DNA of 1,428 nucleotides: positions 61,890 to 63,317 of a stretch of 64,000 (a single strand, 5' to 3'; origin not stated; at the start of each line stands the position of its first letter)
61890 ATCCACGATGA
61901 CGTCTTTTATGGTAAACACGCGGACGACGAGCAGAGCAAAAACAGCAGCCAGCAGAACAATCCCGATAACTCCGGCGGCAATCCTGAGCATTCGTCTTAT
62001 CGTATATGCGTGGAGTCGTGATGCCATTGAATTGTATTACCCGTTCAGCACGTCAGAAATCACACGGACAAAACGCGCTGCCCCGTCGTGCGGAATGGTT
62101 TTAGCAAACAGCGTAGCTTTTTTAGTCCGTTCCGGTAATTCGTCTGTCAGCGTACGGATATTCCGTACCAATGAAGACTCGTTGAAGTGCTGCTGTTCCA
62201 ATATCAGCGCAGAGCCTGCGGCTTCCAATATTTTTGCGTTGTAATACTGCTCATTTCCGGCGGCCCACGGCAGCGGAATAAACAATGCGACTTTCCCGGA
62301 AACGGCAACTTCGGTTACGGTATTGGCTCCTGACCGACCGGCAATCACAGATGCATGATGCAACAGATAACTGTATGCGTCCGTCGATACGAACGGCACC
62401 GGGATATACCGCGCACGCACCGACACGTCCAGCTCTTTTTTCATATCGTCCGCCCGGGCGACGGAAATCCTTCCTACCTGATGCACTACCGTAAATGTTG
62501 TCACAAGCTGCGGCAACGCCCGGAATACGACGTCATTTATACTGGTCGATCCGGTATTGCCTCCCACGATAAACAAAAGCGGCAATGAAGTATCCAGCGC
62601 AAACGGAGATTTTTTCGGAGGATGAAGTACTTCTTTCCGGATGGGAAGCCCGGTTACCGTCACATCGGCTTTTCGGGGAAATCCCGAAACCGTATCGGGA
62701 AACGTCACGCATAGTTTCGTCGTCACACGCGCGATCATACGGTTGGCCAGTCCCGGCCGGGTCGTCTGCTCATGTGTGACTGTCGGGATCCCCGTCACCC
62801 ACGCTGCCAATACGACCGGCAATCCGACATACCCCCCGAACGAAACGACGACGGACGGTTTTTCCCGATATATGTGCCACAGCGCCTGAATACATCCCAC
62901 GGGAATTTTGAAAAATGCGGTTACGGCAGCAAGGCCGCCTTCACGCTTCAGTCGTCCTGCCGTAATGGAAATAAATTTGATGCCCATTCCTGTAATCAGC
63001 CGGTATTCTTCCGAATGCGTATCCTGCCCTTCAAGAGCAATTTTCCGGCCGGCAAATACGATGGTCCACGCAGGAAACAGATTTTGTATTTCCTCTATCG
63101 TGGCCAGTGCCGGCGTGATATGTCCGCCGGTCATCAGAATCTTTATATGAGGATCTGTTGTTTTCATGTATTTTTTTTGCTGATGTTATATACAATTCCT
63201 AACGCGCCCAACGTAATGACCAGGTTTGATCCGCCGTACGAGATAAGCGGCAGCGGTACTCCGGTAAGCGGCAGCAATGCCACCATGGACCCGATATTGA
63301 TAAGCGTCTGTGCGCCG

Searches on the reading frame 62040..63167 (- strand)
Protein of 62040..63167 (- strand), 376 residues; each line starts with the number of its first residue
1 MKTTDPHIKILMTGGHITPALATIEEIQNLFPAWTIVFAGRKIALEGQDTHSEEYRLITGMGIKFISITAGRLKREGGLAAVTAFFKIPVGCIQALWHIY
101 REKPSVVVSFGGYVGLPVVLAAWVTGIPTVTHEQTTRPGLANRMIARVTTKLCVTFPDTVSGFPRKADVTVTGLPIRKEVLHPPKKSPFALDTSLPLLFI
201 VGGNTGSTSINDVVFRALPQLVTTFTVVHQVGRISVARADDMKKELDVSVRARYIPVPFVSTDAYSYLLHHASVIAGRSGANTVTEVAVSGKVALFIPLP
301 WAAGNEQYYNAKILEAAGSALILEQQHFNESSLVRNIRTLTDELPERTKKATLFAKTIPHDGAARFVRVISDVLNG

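Call 33: search_protein_families(library=pfam, proteins=[window:62040-63167:-])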
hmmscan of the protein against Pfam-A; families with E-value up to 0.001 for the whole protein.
window:62040-63167:- (376 aa): 3 families
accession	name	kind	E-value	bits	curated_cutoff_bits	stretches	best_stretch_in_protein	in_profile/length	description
PF04101.22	Glyco_tran_28_C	-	6.7e-25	88.5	22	1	198-351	2-151/166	Glycosyltransferase family 28 C-terminal domain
PF03033.26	Glyco_transf_28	-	1.1e-21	77.7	26.2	1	13-151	8-136/139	Glycosyltransferase family 28 N-terminal domain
PF13579.12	Glyco_trans_4_4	-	0.00054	20.8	29.7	0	61-142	38-110/158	Glycosyl transferase 4-like domain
